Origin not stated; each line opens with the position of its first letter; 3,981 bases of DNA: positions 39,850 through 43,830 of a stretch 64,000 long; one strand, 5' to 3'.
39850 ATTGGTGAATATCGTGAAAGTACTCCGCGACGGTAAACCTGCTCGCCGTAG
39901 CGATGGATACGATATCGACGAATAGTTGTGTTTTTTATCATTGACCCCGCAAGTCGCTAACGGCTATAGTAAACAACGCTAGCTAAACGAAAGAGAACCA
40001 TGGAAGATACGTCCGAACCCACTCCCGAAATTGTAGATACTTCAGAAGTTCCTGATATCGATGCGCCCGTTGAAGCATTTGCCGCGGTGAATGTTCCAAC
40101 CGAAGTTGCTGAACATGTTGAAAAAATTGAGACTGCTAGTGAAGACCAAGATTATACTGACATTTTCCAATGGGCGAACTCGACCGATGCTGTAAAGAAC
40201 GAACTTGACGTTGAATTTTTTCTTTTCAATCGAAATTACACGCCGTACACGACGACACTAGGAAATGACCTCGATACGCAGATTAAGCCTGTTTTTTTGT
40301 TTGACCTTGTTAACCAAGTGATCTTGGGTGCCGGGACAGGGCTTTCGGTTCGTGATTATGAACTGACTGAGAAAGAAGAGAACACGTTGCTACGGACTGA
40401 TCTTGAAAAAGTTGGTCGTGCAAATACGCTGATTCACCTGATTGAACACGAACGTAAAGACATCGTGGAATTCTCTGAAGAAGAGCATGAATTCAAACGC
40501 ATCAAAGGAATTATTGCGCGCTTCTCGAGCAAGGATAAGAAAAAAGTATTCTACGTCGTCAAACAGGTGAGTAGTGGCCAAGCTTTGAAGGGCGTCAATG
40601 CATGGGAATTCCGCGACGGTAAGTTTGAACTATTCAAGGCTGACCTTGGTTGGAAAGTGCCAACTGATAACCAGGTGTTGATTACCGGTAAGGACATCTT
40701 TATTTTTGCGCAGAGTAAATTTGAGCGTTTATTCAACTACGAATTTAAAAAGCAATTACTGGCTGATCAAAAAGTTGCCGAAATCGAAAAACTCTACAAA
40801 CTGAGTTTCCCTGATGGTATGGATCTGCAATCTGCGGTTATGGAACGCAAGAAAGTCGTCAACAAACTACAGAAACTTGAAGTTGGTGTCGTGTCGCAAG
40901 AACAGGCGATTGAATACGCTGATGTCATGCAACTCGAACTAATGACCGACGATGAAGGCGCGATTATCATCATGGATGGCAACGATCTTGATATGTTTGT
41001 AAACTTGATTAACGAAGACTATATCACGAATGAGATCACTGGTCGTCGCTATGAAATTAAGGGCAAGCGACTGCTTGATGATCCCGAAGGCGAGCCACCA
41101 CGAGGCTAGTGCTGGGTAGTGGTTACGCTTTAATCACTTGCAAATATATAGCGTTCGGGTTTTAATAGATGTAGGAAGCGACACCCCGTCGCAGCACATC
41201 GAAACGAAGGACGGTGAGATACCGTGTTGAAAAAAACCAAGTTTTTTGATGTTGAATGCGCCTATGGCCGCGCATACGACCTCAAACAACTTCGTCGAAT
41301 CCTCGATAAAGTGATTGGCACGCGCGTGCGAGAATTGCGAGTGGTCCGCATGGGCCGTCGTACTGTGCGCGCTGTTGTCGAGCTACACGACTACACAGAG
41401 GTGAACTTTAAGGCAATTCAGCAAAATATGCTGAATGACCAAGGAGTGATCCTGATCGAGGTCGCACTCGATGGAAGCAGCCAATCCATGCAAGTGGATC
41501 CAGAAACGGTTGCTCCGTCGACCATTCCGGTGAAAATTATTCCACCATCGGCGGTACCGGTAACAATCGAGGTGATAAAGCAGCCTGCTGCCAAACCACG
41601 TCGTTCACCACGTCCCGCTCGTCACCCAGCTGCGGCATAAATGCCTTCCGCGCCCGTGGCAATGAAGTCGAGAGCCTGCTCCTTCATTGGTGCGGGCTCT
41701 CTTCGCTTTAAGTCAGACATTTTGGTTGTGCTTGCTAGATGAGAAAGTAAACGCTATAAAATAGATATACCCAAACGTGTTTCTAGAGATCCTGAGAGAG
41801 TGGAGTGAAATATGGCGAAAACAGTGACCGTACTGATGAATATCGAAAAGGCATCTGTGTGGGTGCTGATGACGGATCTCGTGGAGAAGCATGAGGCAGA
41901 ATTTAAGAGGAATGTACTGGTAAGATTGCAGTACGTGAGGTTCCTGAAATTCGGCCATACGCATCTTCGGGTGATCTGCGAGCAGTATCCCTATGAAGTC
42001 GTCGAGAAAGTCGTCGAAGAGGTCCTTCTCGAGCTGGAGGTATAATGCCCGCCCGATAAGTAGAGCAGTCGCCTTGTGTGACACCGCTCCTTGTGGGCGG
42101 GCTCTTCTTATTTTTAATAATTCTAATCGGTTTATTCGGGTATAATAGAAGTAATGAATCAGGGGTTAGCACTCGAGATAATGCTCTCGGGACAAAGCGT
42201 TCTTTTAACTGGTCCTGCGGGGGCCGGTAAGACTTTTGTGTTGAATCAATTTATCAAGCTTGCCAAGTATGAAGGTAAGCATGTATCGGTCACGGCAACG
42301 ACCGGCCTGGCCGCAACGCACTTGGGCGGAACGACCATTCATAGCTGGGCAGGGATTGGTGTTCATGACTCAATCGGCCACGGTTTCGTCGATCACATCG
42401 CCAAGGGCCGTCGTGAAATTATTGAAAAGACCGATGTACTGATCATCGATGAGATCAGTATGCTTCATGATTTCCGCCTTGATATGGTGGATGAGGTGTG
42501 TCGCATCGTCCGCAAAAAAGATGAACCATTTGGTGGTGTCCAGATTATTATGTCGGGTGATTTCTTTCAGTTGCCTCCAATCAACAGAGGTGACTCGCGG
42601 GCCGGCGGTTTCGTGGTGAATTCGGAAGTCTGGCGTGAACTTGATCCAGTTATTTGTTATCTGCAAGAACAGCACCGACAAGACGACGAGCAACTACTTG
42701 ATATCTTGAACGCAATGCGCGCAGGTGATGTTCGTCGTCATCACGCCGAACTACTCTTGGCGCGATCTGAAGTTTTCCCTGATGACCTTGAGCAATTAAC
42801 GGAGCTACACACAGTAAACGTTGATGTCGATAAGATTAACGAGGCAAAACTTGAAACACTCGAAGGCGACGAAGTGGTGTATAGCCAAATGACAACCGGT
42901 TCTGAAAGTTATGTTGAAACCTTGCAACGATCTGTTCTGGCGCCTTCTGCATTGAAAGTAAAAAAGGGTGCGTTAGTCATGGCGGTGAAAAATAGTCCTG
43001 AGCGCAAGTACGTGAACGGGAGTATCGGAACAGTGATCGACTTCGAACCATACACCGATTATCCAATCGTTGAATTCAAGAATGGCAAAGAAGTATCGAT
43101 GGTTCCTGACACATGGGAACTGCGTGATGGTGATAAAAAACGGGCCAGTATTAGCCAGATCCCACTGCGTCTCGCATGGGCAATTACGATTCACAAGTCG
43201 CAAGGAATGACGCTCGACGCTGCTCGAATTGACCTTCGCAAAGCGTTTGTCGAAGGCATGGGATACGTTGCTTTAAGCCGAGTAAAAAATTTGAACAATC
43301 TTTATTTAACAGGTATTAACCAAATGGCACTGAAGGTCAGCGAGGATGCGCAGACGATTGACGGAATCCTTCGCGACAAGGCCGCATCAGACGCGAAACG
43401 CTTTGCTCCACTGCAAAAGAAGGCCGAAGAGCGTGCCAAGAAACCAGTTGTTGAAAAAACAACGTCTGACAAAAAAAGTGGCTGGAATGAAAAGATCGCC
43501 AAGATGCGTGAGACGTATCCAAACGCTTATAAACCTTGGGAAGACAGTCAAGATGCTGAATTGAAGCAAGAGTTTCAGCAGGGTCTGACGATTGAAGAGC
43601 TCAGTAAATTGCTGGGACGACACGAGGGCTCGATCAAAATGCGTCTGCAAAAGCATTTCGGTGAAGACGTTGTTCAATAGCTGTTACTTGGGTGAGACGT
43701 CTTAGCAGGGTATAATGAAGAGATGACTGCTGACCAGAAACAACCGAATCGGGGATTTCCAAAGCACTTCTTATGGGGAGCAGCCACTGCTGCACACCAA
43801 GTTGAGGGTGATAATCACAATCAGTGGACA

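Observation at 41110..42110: Second pair of the same kind of modules between the KwaB-like gene and PIF1 helicase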

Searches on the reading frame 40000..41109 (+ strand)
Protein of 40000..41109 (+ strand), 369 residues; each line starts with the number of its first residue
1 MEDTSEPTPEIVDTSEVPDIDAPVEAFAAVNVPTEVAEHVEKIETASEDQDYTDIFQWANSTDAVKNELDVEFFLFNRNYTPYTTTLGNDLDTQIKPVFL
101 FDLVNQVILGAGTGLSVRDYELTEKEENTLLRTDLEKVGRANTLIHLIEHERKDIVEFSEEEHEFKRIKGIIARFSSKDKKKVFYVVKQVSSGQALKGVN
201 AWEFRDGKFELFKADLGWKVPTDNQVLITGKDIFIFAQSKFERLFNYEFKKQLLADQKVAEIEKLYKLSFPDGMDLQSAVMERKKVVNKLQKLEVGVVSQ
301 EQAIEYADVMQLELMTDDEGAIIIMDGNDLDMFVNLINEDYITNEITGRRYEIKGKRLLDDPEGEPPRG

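Call 4: search_protein_families(library=pfam, proteins=[window:40000-41109:+], max_evalue=0.1)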
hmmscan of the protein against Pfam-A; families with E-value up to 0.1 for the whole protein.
window:40000-41109:+ (369 aa): 1 family
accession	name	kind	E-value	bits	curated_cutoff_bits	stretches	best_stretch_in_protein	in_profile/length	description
PF16162.10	KwaB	-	2.2e-05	25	26.3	1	168-347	4-186/186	Kiwa protein KwaB-like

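Call 7: search_protein_families(library=phrogs, proteins=[window:40000-41109:+], max_evalue=0.1)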
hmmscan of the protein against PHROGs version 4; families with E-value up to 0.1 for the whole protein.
window:40000-41109:+ (369 aa): 2 families
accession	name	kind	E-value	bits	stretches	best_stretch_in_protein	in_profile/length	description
phrog_11123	-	unknown function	0.0015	18.9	1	78-350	42-316/322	-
phrog_23927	-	DNA, RNA and nucleotide metabolism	0.012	16.5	1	262-344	61-133/135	DNA topoisomerase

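Call 8: search_protein_families(library=padloc, proteins=[window:40000-41109:+], max_evalue=0.1)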
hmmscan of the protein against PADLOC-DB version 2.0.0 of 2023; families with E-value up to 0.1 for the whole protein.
window:40000-41109:+ (369 aa): 3 families
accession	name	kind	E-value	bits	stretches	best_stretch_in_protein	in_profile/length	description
PDLC00233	KwaB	-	1.1e-09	35.9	1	66-357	17-312/320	DUF4868 domain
PDLC00224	KwaB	-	2.4e-06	25.5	1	77-343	30-289/302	DUF4868 domain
PDLC00230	KwaB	-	0.00075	17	1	149-360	103-317/322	DUF4868 domain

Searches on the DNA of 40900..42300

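Call 55: search_rna_families(source=window, start=40900, end=42300, threshold=evalue, max_evalue=1)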
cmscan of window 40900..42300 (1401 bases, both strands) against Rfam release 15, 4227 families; matches with E-value up to 1: 0.
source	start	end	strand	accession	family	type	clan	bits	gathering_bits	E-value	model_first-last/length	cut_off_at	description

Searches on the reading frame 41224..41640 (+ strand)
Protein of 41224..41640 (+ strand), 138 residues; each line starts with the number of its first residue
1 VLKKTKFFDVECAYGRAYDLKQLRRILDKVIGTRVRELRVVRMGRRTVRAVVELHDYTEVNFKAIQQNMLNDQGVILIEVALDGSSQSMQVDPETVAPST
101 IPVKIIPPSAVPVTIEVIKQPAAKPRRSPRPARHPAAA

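Call 4: search_protein_families(library=pfam, proteins=[window:41224-41640:+], max_evalue=0.1)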
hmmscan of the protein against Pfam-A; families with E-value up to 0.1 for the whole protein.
window:41224-41640:+ (138 aa): 0 families

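Call 7: search_protein_families(library=phrogs, proteins=[window:41224-41640:+], max_evalue=0.1)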
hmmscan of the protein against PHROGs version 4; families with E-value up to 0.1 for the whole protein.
window:41224-41640:+ (138 aa): 0 families

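Call 8: search_protein_families(library=padloc, proteins=[window:41224-41640:+], max_evalue=0.1)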
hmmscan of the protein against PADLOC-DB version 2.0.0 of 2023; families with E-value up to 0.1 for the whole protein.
window:41224-41640:+ (138 aa): 0 families

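Call 23: find_homologous_proteins(query=window:41224-41640:+, max_evalue=0.01)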
Query window:41224-41640:+ (138 aa): 8 proteins with E <= 0.01 among 31 candidates.
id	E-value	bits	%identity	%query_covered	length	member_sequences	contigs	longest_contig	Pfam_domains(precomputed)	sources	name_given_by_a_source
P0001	5.6e-82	290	99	100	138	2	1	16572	-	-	-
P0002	2.1e-61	223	75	100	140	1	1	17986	-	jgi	jgi:hypothetical protein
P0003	1.7e-56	208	77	89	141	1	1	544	-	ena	-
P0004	9.8e-49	182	65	100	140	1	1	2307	-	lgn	-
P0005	6.6e-48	180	64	100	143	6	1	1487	-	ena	-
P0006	2.8e-35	139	54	99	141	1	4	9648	-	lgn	-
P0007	8.1e-30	121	54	91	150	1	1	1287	-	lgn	-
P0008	5.5e-26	109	63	60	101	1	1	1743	-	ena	-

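Call 26: find_encoding_contigs(protein=P0002, flank=4000, max_places=3)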
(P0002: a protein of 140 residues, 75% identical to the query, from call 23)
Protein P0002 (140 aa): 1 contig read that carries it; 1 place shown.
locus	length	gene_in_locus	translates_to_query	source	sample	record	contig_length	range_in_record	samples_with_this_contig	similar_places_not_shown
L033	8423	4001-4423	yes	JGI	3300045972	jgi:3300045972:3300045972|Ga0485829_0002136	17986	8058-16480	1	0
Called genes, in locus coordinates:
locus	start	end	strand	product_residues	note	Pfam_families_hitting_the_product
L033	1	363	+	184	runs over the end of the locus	-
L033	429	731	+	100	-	PF04248:NTP_transf_9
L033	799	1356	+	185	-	PF18914:DUF5666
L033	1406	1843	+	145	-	PF00075:RNase_H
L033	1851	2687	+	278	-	-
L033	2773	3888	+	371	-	PF16162:KwaB (weak)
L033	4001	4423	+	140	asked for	-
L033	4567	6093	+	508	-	PF05970:PIF1, PF13245:AAA_19, PF13401:AAA_22 (weak), PF13604:AAA_30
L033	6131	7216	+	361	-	-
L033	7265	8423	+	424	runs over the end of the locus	PF00232:Glyco_hydro_1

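Call 27: find_encoding_contigs(protein=P0006, flank=4000, max_places=4)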
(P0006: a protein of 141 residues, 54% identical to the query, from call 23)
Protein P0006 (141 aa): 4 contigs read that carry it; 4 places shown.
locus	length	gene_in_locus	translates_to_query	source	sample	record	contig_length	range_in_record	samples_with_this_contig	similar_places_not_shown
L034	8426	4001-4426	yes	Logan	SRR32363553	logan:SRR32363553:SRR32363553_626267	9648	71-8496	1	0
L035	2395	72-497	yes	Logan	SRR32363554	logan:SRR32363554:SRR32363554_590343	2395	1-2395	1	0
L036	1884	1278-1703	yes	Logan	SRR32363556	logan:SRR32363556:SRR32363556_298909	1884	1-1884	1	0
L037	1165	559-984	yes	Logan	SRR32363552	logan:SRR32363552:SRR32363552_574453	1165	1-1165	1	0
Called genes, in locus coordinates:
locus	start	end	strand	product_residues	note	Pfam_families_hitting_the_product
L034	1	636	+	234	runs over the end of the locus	?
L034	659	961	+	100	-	PF04248:NTP_transf_9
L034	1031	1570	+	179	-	PF18914:DUF5666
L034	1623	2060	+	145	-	PF00075:RNase_H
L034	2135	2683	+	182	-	-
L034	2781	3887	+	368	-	PF16162:KwaB (weak)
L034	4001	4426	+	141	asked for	-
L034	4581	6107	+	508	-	PF05970:PIF1, PF13245:AAA_19, PF13401:AAA_22 (faint), PF13604:AAA_30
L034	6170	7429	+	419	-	PF00232:Glyco_hydro_1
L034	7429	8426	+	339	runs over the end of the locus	PF01933:CofD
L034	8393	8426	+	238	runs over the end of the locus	-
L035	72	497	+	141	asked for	-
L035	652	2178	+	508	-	PF05970:PIF1, PF13245:AAA_19, PF13401:AAA_22 (faint), PF13604:AAA_30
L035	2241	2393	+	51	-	?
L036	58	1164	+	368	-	PF16162:KwaB (weak)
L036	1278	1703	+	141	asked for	-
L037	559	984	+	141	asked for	-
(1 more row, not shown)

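Call 49: predict_structure(alignment_id=A1)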
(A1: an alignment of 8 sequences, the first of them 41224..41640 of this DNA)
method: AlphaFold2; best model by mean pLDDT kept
length: 138 residues; sequences in the alignment: 8
mean_pLDDT: 71.3   pTM: 0.55
mean pLDDT of the five models: 71.3, 67.9, 63.5, 63.1, 58.7
residues with pLDDT >= 90: 9; 70-90: 75; 50-70: 27; < 50: 27
segments of 3 or more residues with pLDDT < 50: 94-100, 102-107, 111-120
pLDDT, mean of each block of 10 residues (from residue 1): 75 81 90 85 82 80 86 86 74 48 48 46 55 57
secondary structure, 60 per line:
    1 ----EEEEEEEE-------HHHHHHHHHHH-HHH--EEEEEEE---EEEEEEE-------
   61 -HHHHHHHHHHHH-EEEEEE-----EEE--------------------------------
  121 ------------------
elements in order: E5-12 H20-30 E37-43 E47-53 H62-73 E75-80 E86-88

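Call 53: fold_search(model_id=the predicted structure, library=pdb)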
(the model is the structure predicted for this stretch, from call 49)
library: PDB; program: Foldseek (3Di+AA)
matches with E <= 10: 1324; with E <= 0.001: 0
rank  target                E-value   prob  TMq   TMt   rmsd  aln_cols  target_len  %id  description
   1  2x3d_F                4.3e-02  0.98  0.37  0.54   4.1        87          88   15  Crystal Structure of SSo6206 from Sulfolobus solfataricus P2 (released 2010-07-28)
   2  6dzs_A                4.8e-02  0.47  0.25  0.11   9.3        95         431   19  Mycobacterial homoserine dehydrogenase ThrA in complex with NADP (released 2018-07-18)
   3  7bfe_A                5.1e-02  0.97  0.37  0.55   4.5        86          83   22  Circular permutant of ribosomal protein S6, P54-55 truncated, L21A mutant. (released 2022-07-13)
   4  4fpi_A                5.5e-02  0.60  0.29  0.38  11.5       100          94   11  Crystal Structure of 5-chloromuconolactone isomerase from Rhodococcus opacus 1CP (released 2013-04-24)
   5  7bfe_D                6.2e-02  0.97  0.38  0.56   4.3        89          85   19  Circular permutant of ribosomal protein S6, P54-55 truncated, L21A mutant. (released 2022-07-13)
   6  3dfe_A                6.6e-02  0.80  0.29  0.42   4.9        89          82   12  Crystal structure of a Putative Pii-Like Signaling Protein (YP_323533.1) from ANABAENA VARIABILIS ATCC 29413 at 2.35 A (released 2008-08-05)
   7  7byu_A                6.6e-02  0.66  0.31  0.37   7.6       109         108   12  Crystal structure of Acidovorax avenae L-fucose mutarotase (apo form) (released 2020-05-27)
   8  2x3d_A                7.4e-02  0.96  0.36  0.52   5.2        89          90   13  Crystal Structure of SSo6206 from Sulfolobus solfataricus P2 (released 2010-07-28)
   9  2b4v                  7.4e-02  0.84  0.23  0.08   5.1        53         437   21  Structural Basis for UTP Specificity of RNA Editing TUTases From Trypanosoma Brucei (released 2005-11-22)
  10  3zo7_E                7.4e-02  0.66  0.31  0.43  11.2        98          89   12  Crystal structure of ClcFE27A with substrate (released 2013-03-06)
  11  8is2_B                7.9e-02  0.82  0.31  0.39   5.2        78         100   18  Crystal structure of a polyketide aromatase/cyclase Abx(+)D from Actinomycetes sp. MA7150. (released 2024-02-28)
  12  2yy3_A                8.4e-02  0.87  0.35  0.47   5.5        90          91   14  Crystal Structure of translation elongation factor EF-1 beta from Pyrococcus horikoshii (released 2007-10-30)
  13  2b51                  8.4e-02  0.82  0.23  0.08   5.0        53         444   21  Structural Basis for UTP Specificity of RNA Editing TUTases from Trypanosoma Brucei (released 2005-11-22)
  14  6jc0_B                8.9e-02  0.41  0.25  0.25  10.4       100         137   14  Structural analysis of molybdopterin synthases from two mycobacteria pathogens (released 2019-02-13)
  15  8is2_A                9.5e-02  0.82  0.33  0.41   5.7        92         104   14  Crystal structure of a polyketide aromatase/cyclase Abx(+)D from Actinomycetes sp. MA7150. (released 2024-02-28)
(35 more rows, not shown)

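Call 59: find_related_loci(query=A1, collection=genome_contigs, flank=3000)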
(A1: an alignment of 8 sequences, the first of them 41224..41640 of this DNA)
Query A1 (138 aa) in genome_contigs; peptide patterns used: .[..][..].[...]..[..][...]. (x = any residue, [..] = any of these).
21 stretches matched a pattern, but none encodes a relative of the query by tblastn (E <= 1e-3).

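Call 65: search_protein_representatives(alignment_id=A1)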
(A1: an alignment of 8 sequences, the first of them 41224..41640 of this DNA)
Query: 8 sequences, 141 profile positions. Proteins with E-value up to 0.001 (for the whole library): 11; up to 1e-10: 9; up to 1e-30: 3. The best 11 are listed.
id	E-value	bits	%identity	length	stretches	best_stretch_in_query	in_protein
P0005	6.2e-69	246.7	-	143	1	1-141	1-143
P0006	4.4e-53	195.3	-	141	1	1-141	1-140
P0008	2.8e-42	160.3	-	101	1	43-141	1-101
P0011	3.4e-27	111.4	-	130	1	3-107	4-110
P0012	1.1e-25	106.5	-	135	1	2-112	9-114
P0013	2.0e-23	99.2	-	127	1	2-118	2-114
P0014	1.2e-22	96.7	-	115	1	3-107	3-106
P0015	5.7e-19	84.8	-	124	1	3-116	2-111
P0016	5.2e-18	81.7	-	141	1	1-117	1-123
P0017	6.5e-10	55.4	-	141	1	3-139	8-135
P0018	1.0e-05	41.8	-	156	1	5-135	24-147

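Call 70: search_protein_families(library=pfam, alignment_id=A4, max_evalue=1)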
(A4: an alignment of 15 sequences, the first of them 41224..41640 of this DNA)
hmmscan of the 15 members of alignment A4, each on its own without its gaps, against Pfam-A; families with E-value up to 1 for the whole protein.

A. member 1, window:41224-41640:+ (138 aa): 1 family
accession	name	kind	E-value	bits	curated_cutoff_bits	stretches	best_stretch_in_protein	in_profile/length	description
PF23841.1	Phage_tail_terminator_2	-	0.27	11.7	27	1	78-118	104-143/161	Phage tail termination protein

B. families by the number of members that match (of 15 scanned): 7 families
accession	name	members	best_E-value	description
PF23841.1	Phage_tail_terminator_2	3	0.14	Phage tail termination protein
PF08478.15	POTRA_1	1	0.041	POTRA domain, FtsQ-type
PF21798.2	DUF6878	1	0.078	Family of unknown function (DUF6878)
PF19173.5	DUF5855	1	0.11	Family of unknown function (DUF5855)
PF23257.1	DUF7071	1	0.14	Domain of unknown function (DUF7071)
PF08843.17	AbiEii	1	0.15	Nucleotidyl transferase AbiEii toxin, Type IV TA system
PF12770.12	CHAT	1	0.19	CHAT domain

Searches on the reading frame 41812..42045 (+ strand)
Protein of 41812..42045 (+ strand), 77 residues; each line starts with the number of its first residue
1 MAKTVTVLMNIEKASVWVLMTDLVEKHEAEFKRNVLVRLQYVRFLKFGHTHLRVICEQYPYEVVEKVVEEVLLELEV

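Call 4: search_protein_families(library=pfam, proteins=[window:41812-42045:+], max_evalue=0.1)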
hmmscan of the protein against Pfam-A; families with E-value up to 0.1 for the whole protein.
window:41812-42045:+ (77 aa): 0 families

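Call 7: search_protein_families(library=phrogs, proteins=[window:41812-42045:+], max_evalue=0.1)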
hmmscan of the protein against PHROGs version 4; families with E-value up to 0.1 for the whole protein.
window:41812-42045:+ (77 aa): 0 families

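Call 8: search_protein_families(library=padloc, proteins=[window:41812-42045:+], max_evalue=0.1)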
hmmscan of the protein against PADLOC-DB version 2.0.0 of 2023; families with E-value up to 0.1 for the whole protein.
window:41812-42045:+ (77 aa): 1 family
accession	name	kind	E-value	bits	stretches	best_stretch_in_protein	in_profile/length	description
PDLC00907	JAB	-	0.042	12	1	20-52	78-110/140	JAB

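Call 24: find_homologous_proteins(query=window:41812-42045:+, max_evalue=0.01)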
Query window:41812-42045:+ (77 aa): 2 proteins with E <= 0.01 among 2 candidates.
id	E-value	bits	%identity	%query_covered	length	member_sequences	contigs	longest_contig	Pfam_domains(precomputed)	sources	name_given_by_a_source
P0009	3.8e-41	155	100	100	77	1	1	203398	-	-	-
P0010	2.7e-28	115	71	100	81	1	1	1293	-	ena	-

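Call 28: find_encoding_contigs(protein=P0010, flank=2000, max_places=3)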
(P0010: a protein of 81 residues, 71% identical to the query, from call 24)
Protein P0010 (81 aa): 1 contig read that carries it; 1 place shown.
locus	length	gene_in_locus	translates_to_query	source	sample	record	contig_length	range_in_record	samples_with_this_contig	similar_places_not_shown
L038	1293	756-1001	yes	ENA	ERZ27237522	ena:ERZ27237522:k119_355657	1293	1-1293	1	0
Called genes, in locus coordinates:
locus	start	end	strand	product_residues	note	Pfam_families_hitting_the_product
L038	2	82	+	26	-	?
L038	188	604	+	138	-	-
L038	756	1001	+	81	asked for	-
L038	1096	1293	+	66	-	?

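Call 51: predict_structure(alignment_id=A2)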
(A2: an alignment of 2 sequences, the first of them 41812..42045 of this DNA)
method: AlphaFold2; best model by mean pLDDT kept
length: 77 residues; sequences in the alignment: 2
mean_pLDDT: 44.4   pTM: 0.30
mean pLDDT of the five models: 44.4, 43.2, 43.0, 42.0, 37.8
residues with pLDDT >= 90: 0; 70-90: 0; 50-70: 31; < 50: 46
segments of 3 or more residues with pLDDT < 50: 1-21, 34-37, 41-50, 58-60, 72-77
pLDDT, mean of each block of 10 residues (from residue 1): 26 39 53 50 41 51 53 42
secondary structure, 60 per line:
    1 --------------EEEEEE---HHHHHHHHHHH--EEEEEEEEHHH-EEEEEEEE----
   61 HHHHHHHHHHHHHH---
elements in order: E15-20 H24-34 E37-44 E49-56 H61-74

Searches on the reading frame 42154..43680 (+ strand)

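Call 4: search_protein_families(library=pfam, proteins=[window:42154-43680:+], max_evalue=0.1)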
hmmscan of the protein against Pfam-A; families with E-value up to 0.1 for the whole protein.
window:42154-43680:+ (508 aa): 33 families (the best 25 are shown)
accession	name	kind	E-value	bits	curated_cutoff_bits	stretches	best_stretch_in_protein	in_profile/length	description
PF05970.20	PIF1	-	1.7e-35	123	25.9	1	11-180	20-193/223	PIF1-like helicase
PF13604.12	AAA_30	-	1.9e-18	67.3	27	1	8-201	12-180/191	AAA domain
PF13245.12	AAA_19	-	1e-12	48.8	25.1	1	6-143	4-132/134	AAA domain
PF13401.12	AAA_22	-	3.5e-06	27.8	27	1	14-135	6-122/130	AAA domain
PF13191.12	AAA_16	-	0.0003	21.8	32.6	1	13-41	22-52/167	AAA ATPase domain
PF21530.3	Pif1_2B_dom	-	0.00042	20.4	23.9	1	253-297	2-47/47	DNA helicase Pif1, 2B domain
PF02689.20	Herpes_Helicase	-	0.001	17.6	27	1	343-403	732-793/808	Helicase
PF13479.12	AAA_24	-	0.0013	19.1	27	1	13-123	2-96/195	AAA domain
PF13173.12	AAA_14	-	0.0018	18.7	27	1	14-108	3-78/129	AAA domain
PF02572.21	CobA_CobO_BtuR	-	0.0027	18.4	25.7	1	22-135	27-136/172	ATP:corrinoid adenosyltransferase BtuR/CobO/CobP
PF25199.1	nSTAND_NTPase5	-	0.0031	17.8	34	1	15-44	43-73/145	Novel STAND NTPase 5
PF18335.7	SH3_13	-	0.0038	17.4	41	1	271-308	28-65/65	ATP-dependent RecD-like DNA helicase SH3 domain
PF03969.22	AFG1_ATPase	-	0.0039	16.6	27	1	12-102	60-136/361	AFG1-like ATPase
PF00270.35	DEAD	-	0.004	17.3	26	1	3-53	4-58/167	DEAD/DEAH box helicase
PF07728.20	AAA_5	-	0.0041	17.6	22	1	16-105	2-79/139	AAA domain (dynein-related subfamily)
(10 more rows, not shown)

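Call 8: search_protein_families(library=padloc, proteins=[window:42154-43680:+], max_evalue=0.1)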
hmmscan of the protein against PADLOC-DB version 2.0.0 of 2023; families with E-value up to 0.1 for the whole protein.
window:42154-43680:+ (508 aa): 15 families
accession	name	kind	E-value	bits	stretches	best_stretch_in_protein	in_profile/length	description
PDLC05065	PDC-S68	-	5.5e-18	62.2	2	5-146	612-748/1221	-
PDLC05064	PDC-S68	-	2.1e-16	56.9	2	16-146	703-827/1273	-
PDLC01734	typeIV_RecD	-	8.5e-16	55.4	2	3-200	344-527/763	RecD_0_IVD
PDLC01148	RecD_like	-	7.4e-15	52.3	1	13-146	328-448/719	RecD/Tra ATPase fused to N-terminal HHH domain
PDLC04476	PDC-M16A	-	5.1e-14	49.6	1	16-329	28-359/691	-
PDLC04475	PDC-M16A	-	1.1e-13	48.6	1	16-310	34-344/721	-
PDLC05066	PDC-S68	-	3.7e-11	39.8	1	14-146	594-724/1202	-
PDLC05035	PDC-S53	-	1.6e-10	37.8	2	15-193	512-662/900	-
PDLC04472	PDC-M16A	-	8e-06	22.4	1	15-63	242-296/930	-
PDLC04140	mad8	-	0.00035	18.2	1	13-57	27-74/314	mads_8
PDLC04474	PDC-M16A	-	0.0014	15.1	0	16-181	238-413/917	-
PDLC02372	Nhi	-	0.0017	15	1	14-136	200-296/470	-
PDLC02350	AbiO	-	0.0037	14.1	1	9-110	190-275/468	AbiO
PDLC05031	PDC-S49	-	0.0087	12.9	1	15-43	26-55/624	-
PDLC00268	PtuA1|PtuA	-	0.026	12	1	7-34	19-46/411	AAA ATPase domain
